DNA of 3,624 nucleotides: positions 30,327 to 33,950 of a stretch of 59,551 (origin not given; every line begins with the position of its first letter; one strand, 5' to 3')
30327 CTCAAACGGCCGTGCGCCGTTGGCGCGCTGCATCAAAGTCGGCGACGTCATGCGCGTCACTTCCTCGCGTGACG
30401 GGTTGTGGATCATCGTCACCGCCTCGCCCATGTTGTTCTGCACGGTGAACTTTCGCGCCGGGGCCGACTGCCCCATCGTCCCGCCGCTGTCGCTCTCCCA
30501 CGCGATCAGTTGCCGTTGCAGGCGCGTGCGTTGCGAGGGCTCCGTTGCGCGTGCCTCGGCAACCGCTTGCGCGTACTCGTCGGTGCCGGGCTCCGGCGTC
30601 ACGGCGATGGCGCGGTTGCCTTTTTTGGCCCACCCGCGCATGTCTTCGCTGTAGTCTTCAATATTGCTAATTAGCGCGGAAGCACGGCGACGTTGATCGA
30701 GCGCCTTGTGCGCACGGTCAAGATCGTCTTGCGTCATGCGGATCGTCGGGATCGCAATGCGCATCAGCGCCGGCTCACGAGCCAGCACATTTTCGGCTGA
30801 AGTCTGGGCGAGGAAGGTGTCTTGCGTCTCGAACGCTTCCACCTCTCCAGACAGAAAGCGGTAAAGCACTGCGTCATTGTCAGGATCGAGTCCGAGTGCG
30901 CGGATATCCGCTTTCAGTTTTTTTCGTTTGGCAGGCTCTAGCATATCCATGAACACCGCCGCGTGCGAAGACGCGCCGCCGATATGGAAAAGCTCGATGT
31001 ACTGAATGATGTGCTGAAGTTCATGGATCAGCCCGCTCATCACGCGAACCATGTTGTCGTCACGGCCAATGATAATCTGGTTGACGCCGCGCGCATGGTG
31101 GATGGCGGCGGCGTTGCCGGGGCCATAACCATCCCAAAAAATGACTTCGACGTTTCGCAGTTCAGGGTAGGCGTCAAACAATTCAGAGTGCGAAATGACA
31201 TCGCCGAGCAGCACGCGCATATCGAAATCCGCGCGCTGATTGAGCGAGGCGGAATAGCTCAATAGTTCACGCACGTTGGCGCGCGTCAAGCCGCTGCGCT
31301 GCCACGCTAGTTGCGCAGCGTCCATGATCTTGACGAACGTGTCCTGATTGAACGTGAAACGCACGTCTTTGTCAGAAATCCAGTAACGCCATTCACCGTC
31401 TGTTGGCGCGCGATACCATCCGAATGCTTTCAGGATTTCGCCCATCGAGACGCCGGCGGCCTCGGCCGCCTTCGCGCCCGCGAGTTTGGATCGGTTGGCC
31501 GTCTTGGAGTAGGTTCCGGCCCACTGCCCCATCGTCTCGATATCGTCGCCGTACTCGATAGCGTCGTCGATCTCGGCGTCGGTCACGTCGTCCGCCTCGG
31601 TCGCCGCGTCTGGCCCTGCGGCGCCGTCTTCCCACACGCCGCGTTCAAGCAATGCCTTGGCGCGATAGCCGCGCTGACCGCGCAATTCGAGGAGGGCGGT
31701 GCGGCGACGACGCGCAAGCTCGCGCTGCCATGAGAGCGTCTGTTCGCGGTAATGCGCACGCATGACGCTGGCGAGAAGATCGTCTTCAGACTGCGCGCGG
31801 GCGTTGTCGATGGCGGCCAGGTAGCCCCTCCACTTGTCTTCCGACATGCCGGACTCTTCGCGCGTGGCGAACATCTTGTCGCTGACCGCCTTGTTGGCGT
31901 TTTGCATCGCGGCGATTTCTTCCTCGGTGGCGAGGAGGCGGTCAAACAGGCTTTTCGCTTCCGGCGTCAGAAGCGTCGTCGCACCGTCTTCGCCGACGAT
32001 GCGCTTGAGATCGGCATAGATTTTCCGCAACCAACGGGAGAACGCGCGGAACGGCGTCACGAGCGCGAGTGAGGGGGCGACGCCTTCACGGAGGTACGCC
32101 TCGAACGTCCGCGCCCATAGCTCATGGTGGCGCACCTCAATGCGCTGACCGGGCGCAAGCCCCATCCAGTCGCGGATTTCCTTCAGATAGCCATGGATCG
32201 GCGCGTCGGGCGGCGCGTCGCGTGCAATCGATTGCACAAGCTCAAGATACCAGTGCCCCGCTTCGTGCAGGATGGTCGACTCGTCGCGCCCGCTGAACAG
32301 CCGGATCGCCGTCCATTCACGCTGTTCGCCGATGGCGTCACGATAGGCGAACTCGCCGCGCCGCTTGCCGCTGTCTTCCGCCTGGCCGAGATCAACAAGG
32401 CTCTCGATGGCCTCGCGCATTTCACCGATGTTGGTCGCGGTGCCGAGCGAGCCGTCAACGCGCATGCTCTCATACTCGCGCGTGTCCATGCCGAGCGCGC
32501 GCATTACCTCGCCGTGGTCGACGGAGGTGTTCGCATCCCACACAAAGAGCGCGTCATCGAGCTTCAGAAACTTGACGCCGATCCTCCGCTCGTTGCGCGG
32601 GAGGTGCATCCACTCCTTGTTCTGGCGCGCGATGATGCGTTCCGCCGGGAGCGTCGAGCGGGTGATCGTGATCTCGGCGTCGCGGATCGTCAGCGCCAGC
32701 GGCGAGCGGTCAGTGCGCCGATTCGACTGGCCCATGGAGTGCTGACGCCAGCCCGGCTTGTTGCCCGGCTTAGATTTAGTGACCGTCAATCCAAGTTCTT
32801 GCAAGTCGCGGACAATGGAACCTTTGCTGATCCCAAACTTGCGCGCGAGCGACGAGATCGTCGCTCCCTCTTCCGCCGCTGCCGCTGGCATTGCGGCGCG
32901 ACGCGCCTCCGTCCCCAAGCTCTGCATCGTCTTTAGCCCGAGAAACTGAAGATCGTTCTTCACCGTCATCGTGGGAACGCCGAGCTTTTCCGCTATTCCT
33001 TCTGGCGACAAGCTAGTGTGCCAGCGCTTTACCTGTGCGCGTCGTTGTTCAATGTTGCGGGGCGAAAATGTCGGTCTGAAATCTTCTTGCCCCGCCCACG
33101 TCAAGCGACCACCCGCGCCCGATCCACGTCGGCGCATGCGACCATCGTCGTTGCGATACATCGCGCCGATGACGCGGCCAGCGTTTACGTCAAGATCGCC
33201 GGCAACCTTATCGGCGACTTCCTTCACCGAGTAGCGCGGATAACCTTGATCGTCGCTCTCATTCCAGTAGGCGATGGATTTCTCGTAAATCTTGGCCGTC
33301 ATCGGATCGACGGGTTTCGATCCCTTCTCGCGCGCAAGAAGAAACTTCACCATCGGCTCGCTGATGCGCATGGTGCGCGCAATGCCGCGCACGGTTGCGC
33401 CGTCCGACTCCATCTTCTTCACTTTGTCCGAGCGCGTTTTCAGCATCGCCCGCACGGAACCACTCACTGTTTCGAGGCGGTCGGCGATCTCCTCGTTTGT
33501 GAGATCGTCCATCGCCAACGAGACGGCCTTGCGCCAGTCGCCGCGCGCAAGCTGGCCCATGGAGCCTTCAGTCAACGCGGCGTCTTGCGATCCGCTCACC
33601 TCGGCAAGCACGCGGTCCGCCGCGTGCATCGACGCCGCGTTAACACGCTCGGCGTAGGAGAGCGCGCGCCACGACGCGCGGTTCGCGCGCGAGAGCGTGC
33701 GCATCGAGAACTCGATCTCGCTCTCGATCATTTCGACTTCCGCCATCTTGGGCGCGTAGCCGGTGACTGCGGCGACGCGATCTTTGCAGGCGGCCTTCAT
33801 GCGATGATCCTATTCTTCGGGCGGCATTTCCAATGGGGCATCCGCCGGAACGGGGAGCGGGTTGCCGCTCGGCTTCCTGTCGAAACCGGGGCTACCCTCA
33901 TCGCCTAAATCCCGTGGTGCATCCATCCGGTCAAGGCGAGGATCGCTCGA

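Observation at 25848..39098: Two adjacent giant polyvalent proteins (about 1762 and 2650 aa) sharing a paralogous zincin domain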

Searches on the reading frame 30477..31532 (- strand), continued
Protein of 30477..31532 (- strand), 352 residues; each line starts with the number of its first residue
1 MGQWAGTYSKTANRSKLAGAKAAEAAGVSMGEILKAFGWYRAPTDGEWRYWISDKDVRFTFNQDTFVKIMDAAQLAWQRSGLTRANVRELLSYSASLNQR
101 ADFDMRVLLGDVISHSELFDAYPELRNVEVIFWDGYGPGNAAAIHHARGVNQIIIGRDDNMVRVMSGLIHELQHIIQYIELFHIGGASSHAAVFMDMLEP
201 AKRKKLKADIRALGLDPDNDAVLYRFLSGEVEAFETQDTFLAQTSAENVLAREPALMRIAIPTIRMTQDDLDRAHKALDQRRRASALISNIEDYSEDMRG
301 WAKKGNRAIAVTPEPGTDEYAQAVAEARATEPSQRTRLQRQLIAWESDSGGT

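Call 113: fold_search(model_id=the predicted structure, library=viral)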
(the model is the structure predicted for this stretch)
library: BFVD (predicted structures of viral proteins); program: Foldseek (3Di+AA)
matches with E <= 10: 260; with E <= 0.001: 17
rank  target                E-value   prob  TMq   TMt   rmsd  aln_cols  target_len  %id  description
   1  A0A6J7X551            6.7e-13  1.00  0.61  0.14  10.6       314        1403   18  Large polyvalent protein associated domain-containing protein (Fragment) [uncultured Caudovirales phage]
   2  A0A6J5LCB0            1.9e-12  1.00  0.56  0.22   9.0       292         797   22  Large polyvalent protein associated domain-containing protein [uncultured Caudovirales phage]
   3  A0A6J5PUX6            8.8e-12  1.00  0.55  0.38  10.4       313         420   21  Large polyvalent protein associated domain-containing protein [uncultured Caudovirales phage]
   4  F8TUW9                2.2e-11  1.00  0.52  0.45   7.0       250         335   22  (no name in the UniProt tables at hand)
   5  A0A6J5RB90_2          2.8e-11  1.00  0.52  0.17   9.8       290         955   21  Large polyvalent protein associated domain-containing protein [uncultured Caudovirales phage]
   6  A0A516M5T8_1          2.8e-11  1.00  0.48  0.11  14.1       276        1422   24  (no name in the UniProt tables at hand)
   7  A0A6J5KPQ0            3.1e-11  1.00  0.59  0.31  10.8       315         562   20  Large polyvalent protein associated domain-containing protein [uncultured Caudovirales phage]
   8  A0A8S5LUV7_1          1.7e-10  1.00  0.56  0.19  12.4       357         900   21  Crystallin beta/gamma motif-containing protein [Podoviridae sp. ctrub15]
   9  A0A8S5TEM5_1          2.1e-10  1.00  0.47  0.13  13.0       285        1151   18  Large polyvalent protein associated domain 38 [Siphoviridae sp. ct1yA16]
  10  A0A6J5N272            1.3e-09  1.00  0.53  0.40   9.2       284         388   19  Uncharacterized protein [uncultured Caudovirales phage]
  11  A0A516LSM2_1          1.4e-09  1.00  0.45  0.16  23.8       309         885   19  (no name in the UniProt tables at hand)
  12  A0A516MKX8            6.0e-09  1.00  0.37  0.17  29.4       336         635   13  (no name in the UniProt tables at hand)
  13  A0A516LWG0            2.2e-08  1.00  0.44  0.30  16.6       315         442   18  (no name in the UniProt tables at hand)
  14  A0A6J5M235            1.1e-06  1.00  0.41  0.27  12.1       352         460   19  Large polyvalent protein associated domain-containing protein [uncultured Caudovirales phage]
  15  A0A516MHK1            1.2e-06  1.00  0.27  0.15  21.6       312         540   20  (no name in the UniProt tables at hand)
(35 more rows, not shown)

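Call 116: search_protein_families(library=pfam, alignment_id=A6, max_evalue=1)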
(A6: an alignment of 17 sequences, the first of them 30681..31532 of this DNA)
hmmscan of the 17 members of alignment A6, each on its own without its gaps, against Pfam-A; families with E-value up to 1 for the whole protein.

A. member 1, window:30681-31532:- (284 aa): 1 family
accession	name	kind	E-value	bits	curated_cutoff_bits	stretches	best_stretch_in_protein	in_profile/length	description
PF18838.6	LPD23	-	5e-11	42.7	27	1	3-59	2-57/58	Large polyvalent protein associated domain 23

B. families by the number of members that match (of 17 scanned): 29 families (the first 25 are shown)
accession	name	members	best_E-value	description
PF18838.6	LPD23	16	8.8e-25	Large polyvalent protein associated domain 23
PF20573.4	DUF6782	11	7.7e-07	Putative metallopeptidase family (DUF6782)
PF06114.19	Peptidase_M78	5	0.0027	IrrE N-terminal-like domain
PF10263.15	SprT-like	4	0.0036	SprT-like family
PF13699.11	eCIS_core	2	0.0089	eCIS core domain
PF18809.6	PBECR1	1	2.6e-10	phage-Barnase-EndoU-ColicinE5/D-RelE like nuclease1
PF17029.10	DUF5100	1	0.0023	Domain of unknown function (DUF5100)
PF06133.16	Com_YlbF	1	0.0036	Control of competence regulator ComK, YlbF/YmcA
PF18495.6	VbhA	1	0.0098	Antitoxin VbhA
PF12631.12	MnmE_helical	1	0.038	MnmE helical domain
PF19551.4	DUF6074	1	0.047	Family of unknown function (DUF6074)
PF08930.15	DUF1912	1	0.052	Domain of unknown function (DUF1912)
PF03321.19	GH3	1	0.058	GH3 family N-terminal domain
PF15556.11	Zwint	1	0.062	ZW10 interactor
PF02026.21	RyR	1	0.067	RyR domain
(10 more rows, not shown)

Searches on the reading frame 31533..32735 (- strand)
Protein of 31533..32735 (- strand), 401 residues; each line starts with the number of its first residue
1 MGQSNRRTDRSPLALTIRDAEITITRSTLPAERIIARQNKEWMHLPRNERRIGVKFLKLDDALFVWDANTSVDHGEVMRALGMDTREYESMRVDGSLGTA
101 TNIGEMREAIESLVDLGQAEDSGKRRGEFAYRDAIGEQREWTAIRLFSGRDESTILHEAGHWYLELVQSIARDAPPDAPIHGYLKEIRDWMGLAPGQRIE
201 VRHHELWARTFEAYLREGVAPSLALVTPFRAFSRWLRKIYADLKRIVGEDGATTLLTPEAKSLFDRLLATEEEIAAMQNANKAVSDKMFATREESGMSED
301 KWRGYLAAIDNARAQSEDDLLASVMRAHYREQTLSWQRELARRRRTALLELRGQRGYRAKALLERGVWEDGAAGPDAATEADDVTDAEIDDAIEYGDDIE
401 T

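Call 68: search_protein_families(library=pfam, proteins=[window:31533-32735:-], max_evalue=0.1)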
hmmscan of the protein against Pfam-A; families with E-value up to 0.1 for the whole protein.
window:31533-32735:- (401 aa): 0 families

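Call 69: search_protein_families(library=phrogs, proteins=[window:31533-32735:-], max_evalue=0.01)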
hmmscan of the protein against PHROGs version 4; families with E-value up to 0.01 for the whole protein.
window:31533-32735:- (401 aa): 1 family
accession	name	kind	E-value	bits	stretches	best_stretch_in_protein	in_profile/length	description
phrog_9880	-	unknown function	1.6e-47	162.9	1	120-377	940-1202/2231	-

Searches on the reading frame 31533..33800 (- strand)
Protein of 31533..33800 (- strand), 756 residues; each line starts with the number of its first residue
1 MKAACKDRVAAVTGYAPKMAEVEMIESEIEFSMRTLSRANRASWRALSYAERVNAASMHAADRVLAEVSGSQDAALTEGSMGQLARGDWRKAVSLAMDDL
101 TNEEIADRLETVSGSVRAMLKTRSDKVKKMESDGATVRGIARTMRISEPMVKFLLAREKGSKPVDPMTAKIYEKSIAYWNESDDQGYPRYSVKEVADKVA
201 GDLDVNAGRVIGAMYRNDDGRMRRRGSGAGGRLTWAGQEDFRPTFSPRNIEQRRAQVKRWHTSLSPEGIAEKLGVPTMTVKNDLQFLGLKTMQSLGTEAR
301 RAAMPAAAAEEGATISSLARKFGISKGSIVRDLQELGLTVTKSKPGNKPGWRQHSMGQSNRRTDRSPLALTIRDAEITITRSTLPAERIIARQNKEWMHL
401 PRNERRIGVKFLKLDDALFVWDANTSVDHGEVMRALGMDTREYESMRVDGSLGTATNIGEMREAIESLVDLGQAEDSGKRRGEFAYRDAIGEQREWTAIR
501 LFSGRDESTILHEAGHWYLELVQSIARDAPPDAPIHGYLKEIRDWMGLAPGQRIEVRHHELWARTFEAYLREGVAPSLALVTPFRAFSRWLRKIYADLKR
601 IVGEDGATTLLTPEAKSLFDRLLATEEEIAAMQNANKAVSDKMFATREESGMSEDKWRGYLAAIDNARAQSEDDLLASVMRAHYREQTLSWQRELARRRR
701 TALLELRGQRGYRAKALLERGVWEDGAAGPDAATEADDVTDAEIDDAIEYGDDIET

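Call 54: search_solved_structures(query=window:31533-33800:-, max_evalue=1)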
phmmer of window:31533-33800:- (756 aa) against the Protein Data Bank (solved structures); distinct sequences matched with E-value up to 1: 0.

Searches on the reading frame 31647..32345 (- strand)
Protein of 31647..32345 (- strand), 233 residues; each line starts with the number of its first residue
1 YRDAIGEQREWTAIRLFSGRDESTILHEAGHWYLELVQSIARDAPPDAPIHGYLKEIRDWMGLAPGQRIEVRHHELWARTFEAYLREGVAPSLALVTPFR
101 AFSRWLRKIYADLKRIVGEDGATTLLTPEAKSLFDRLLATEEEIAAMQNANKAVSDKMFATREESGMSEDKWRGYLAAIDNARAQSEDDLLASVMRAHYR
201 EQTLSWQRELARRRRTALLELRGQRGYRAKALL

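Call 61: search_solved_structures(query=A4, max_evalue=10, show_alignments=2)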
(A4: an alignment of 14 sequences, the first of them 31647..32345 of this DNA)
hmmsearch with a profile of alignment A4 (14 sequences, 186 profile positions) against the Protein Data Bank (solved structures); distinct sequences matched with E-value up to 10: 7.
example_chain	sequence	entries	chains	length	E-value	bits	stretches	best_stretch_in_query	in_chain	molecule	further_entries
2cqe_A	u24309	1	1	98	0.35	13.6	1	118-150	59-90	KIAA1064 protein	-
8brt_A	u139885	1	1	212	0.45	13.3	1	65-100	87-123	Penicillin G acylase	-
6nvx_A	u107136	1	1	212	0.46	13.2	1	65-100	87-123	penicillin G acylase, alpha-subunit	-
8brq_A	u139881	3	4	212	0.47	13.2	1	65-100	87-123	Penicillin G acylase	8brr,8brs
7uv3_A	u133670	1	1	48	0.73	12.6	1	62-89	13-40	Vicilin Pis v 3.0101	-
7tcb_A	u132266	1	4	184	1.2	11.9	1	34-99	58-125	YaeQ family protein VPA0551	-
9cpo_B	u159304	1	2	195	2.4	10.9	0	142-182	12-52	Non-structural protein 8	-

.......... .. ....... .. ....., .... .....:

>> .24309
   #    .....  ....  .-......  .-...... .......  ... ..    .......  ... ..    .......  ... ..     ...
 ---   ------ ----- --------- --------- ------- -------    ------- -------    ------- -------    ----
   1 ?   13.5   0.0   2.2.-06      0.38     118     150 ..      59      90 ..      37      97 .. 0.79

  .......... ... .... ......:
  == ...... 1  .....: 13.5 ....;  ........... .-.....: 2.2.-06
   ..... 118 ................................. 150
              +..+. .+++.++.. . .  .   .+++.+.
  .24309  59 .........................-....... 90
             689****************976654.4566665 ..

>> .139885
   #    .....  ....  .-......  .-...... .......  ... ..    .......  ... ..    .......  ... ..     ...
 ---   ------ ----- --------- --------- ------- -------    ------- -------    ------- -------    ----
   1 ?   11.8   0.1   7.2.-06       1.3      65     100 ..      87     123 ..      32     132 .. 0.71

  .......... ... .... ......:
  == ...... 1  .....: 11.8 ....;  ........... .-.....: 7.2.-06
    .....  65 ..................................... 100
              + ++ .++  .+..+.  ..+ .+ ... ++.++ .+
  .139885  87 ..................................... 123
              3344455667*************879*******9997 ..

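Call 115: search_protein_families(library=pfam, alignment_id=A4, max_evalue=1)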
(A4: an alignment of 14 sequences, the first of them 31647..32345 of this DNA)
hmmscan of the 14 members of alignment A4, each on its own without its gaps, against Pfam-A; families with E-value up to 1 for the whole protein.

A. member 1, window:31647-32345:- (233 aa): 0 families

B. families by the number of members that match (of 14 scanned): 15 families
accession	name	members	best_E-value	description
PF14247.12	DUF4344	2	0.087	Putative metallopeptidase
PF01613.24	Flavin_Reduct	1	0.027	Flavin reductase like domain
PF06114.19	Peptidase_M78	1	0.032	IrrE N-terminal-like domain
PF01432.26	Peptidase_M3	1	0.032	Peptidase family M3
PF22106.1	NGO1945_C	1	0.039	NGO1945 C-terminal domain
PF07807.16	RED_C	1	0.052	RED-like protein C-terminal region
PF18796.6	LPD1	1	0.061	Large polyvalent protein-associated domain 1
PF01813.22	ATP-synt_D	1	0.071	ATP synthase subunit D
PF15603.11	Imm74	1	0.089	Immunity protein 74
PF24603.1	TPR_30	1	0.16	Tetratricopeptide repeat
PF25066.1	TPR_VPS8_2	1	0.16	VPS8-like, TPR-like repeats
PF01830.25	Peptidase_C7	1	0.18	Peptidase C7 family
PF10591.15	SPARC_Ca_bdg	1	0.22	Secreted protein acidic and rich in cysteine Ca binding region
PF05502.18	Dynactin_p62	1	0.28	Dynactin p62 family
PF08771.16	FRB_dom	1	0.29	FKBP12-rapamycin binding domain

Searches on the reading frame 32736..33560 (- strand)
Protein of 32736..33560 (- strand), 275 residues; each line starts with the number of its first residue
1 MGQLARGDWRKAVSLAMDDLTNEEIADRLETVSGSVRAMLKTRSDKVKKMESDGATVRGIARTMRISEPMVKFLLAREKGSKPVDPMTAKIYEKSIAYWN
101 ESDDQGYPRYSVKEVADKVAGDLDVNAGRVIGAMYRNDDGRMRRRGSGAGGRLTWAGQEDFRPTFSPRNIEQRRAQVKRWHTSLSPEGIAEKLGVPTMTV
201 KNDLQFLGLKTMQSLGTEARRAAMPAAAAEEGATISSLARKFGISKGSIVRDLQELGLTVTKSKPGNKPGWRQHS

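Call 68: search_protein_families(library=pfam, proteins=[window:32736-33560:-], max_evalue=0.1)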
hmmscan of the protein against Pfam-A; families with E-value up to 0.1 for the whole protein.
window:32736-33560:- (275 aa): 25 families
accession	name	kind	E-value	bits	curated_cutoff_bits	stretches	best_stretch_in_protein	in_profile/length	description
PF08281.18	Sigma70_r4_2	-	3e-10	40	25.7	1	10-40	16-47/54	Sigma-70, region 4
PF13384.12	HTH_23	-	3.7e-10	39.7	24.6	1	171-201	4-35/50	Homeodomain-like domain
PF08279.18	HTH_11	-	2.5e-07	30.9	25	1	230-256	13-39/55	HTH domain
PF04545.22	Sigma70_r4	-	4.3e-07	29.8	24.1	0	177-201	14-38/50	Sigma-70, region 4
PF08220.18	HTH_DeoR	-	2.8e-05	24.2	21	1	181-207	12-38/57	DeoR-like helix-turn-helix domain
PF21476.4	PF0610-like_N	-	5e-05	23.9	33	0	230-262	12-43/50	PF0610-like, N-terminal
PF13412.12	HTH_24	-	0.00011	22.2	21.9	0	230-248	15-33/48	Winged helix-turn-helix DNA-binding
PF00196.25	GerE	-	0.00015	21.7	23.5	0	49-73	12-36/57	Bacterial regulatory proteins, luxR family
PF13518.12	HTH_28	-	0.00034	21.1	25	0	228-249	9-29/52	Helix-turn-helix domain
PF09339.16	HTH_IclR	-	0.00047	20.3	22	0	228-256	14-42/52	IclR helix-turn-helix domain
PF12116.14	SpoIIID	-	0.00049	20.6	27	1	228-255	15-42/82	Stage III sporulation protein D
PF01047.28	MarR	-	0.0016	18.8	24.6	0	230-252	15-37/59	MarR family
PF12802.13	MarR_2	-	0.0017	18.9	27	0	230-256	17-44/61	MarR family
PF13542.12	HTH_Tnp_ISL3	-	0.0025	17.7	27.4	0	228-251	23-45/51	Helix-turn-helix domain of transposase family ISL3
PF19187.6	HTH_PafC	-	0.0083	16.4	32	0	225-257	11-43/115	PafC helix-turn-helix domain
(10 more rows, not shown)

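Call 69: search_protein_families(library=phrogs, proteins=[window:32736-33560:-], max_evalue=0.01)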
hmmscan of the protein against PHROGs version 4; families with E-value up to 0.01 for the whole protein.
window:32736-33560:- (275 aa): 13 families
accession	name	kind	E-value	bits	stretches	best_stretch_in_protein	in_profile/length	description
phrog_3855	-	DNA, RNA and nucleotide metabolism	8.2e-07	30.4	0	28-77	53-102/115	HTH DNA binding protein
phrog_323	-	transcription regulation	9.8e-07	29.6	1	174-273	102-202/319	transcriptional regulator, D5-like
phrog_3910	-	transcription regulation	2.7e-05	24.3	0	228-262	81-115/356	transcriptional regulator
phrog_4494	-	unknown function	4.9e-05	24.8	0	184-263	19-105/109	-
phrog_664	-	DNA, RNA and nucleotide metabolism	8.4e-05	23.5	0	171-253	39-121/210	DNA binding protein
phrog_7545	-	DNA, RNA and nucleotide metabolism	8.9e-05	23.7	0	18-110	17-71/160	HNH endonuclease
phrog_32460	-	unknown function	0.00012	22.9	0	234-269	120-155/210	-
phrog_4779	-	transcription regulation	0.00013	23.5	0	18-45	14-41/98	transcriptional regulator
phrog_836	-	transcription regulation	0.00014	22.9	0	37-79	79-121/133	late transcriptional activator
phrog_645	-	DNA, RNA and nucleotide metabolism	0.00021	22.5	0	36-71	19-55/196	Rnase E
phrog_20467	-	DNA, RNA and nucleotide metabolism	0.00079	20.3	0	229-256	75-102/112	HNH endonuclease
phrog_1190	-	transcription regulation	0.0056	17.5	0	18-50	126-158/167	RNA polymerase sigma factor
phrog_3282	-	transcription regulation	0.0081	17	0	201-255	32-85/158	sigma factor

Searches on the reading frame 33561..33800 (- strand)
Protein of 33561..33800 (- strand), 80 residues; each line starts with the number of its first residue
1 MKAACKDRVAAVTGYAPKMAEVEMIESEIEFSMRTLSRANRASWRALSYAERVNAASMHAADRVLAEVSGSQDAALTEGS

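Call 68: search_protein_families(library=pfam, proteins=[window:33561-33800:-], max_evalue=0.1)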
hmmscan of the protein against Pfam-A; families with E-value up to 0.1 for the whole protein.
window:33561-33800:- (80 aa): 0 families

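Call 69: search_protein_families(library=phrogs, proteins=[window:33561-33800:-], max_evalue=0.01)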
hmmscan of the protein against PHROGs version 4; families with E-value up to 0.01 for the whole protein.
window:33561-33800:- (80 aa): 2 families
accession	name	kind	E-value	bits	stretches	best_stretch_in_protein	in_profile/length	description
phrog_684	-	head and packaging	5.8e-12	45.8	1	1-71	1-71/840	virion structural protein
phrog_23925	-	unknown function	6.7e-09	36.1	1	1-64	1-64/471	-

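Call 70: search_dna_similar(query=window:33561-33800:-, collection=phages, mode=protein, max_rows=25, max_evalue=0.001)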
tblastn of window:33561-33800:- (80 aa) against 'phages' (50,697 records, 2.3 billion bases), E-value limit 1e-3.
No match.
